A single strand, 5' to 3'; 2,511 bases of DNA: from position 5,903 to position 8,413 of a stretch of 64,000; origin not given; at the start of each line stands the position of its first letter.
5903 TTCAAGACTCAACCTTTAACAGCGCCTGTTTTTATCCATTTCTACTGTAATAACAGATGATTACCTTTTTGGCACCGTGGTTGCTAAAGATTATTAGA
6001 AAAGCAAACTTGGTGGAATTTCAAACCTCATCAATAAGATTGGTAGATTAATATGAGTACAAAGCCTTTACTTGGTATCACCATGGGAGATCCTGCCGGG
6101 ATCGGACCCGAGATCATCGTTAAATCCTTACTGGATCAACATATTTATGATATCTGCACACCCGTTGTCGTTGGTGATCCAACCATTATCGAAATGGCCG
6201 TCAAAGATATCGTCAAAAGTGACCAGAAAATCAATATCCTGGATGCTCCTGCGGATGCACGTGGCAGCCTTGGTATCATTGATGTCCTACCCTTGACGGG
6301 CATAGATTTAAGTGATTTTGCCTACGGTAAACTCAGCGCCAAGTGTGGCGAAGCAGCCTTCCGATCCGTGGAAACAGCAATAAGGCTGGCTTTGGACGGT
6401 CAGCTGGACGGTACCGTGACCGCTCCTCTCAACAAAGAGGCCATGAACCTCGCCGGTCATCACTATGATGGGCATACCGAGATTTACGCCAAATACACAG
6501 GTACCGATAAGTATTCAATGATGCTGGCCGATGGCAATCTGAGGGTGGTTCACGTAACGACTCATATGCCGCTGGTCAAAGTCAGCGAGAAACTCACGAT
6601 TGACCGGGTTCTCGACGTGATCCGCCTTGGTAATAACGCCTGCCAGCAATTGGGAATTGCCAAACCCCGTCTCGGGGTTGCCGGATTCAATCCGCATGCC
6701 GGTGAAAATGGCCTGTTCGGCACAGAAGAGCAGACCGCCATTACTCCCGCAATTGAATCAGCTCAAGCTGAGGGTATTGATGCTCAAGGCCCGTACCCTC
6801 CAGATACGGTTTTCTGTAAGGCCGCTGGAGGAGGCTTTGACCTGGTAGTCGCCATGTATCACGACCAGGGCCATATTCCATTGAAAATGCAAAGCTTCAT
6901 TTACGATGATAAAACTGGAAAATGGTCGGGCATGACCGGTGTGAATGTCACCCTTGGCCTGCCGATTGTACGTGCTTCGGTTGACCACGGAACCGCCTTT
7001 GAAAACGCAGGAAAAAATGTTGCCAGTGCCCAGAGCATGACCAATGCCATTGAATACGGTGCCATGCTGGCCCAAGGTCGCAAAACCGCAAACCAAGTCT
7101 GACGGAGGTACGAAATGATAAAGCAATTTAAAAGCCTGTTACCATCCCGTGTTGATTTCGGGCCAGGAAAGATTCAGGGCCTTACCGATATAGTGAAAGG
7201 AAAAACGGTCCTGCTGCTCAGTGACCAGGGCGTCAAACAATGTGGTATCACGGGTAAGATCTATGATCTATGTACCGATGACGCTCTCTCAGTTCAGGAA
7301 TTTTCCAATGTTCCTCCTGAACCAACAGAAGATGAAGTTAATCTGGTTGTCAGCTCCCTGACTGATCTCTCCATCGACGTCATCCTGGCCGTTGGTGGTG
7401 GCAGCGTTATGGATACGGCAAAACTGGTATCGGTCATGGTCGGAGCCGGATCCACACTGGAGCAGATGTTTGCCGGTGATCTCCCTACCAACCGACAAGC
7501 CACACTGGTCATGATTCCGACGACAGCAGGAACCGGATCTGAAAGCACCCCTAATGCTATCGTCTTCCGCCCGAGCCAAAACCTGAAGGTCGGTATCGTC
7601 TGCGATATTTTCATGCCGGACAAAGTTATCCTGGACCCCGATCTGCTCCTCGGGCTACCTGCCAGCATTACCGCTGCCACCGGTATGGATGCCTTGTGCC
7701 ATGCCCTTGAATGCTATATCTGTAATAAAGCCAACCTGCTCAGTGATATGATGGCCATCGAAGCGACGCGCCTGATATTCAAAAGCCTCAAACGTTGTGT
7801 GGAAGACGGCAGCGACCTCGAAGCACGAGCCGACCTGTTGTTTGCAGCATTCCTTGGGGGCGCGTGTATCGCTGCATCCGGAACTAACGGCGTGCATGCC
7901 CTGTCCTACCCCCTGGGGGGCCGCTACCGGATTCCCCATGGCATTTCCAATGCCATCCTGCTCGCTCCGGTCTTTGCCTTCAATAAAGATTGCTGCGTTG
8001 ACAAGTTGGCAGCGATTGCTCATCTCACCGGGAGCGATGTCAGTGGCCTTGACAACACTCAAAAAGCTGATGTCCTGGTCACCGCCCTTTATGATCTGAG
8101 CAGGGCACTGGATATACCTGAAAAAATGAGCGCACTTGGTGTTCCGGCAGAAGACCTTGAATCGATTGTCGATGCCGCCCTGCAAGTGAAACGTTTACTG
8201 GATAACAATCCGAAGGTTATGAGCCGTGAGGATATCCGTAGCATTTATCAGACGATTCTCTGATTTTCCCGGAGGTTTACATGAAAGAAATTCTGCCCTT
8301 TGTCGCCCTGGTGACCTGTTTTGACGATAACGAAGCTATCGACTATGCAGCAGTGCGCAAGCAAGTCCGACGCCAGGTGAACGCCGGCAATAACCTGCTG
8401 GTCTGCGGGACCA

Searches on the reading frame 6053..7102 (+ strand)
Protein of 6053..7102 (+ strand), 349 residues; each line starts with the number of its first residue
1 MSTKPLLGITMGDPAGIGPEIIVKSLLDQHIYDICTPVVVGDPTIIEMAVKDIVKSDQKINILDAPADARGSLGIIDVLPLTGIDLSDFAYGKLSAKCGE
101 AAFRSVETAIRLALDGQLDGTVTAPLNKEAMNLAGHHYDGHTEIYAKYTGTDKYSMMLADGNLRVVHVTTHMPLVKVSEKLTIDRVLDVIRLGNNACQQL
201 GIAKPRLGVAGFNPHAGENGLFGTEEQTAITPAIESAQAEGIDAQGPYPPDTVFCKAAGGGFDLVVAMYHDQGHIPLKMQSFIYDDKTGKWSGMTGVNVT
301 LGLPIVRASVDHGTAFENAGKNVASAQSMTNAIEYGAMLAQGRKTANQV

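Call 71: search_protein_families(library=pfam, proteins=[window:6053-7102:+], max_evalue=1e-8)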
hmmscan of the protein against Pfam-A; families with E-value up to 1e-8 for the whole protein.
window:6053-7102:+ (349 aa): 1 family
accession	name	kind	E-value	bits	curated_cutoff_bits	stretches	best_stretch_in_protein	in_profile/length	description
PF04166.17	PdxA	-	3.5e-107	358.5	27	1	34-335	2-285/286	Pyridoxal phosphate biosynthetic protein PdxA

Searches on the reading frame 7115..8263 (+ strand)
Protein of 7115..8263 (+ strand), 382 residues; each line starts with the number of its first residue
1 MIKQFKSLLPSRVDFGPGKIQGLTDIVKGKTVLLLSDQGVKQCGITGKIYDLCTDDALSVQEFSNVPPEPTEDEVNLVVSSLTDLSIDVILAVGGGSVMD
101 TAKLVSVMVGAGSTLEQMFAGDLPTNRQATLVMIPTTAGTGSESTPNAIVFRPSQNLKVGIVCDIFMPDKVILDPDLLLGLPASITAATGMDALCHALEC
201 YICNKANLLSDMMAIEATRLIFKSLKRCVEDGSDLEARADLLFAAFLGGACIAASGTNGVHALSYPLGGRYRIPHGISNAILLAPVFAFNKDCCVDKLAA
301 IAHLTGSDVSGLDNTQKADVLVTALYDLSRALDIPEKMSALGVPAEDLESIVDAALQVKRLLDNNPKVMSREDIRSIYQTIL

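Call 71: search_protein_families(library=pfam, proteins=[window:7115-8263:+], max_evalue=1e-8)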
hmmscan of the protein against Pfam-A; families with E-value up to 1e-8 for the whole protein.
window:7115-8263:+ (382 aa): 3 families
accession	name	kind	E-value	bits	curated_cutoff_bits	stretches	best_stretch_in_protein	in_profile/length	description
PF25137.1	ADH_Fe_C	-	3.3e-50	170.9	27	1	186-381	1-193/194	Fe-containing alcohol dehydrogenase family, C-terminal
PF00465.25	Fe-ADH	-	1.6e-38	132.4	31.3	1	10-175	1-168/168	Iron-containing alcohol dehydrogenase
PF13685.12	Fe-ADH_2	-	1.4e-09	38.6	28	1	27-108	17-96/149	Iron-containing alcohol dehydrogenase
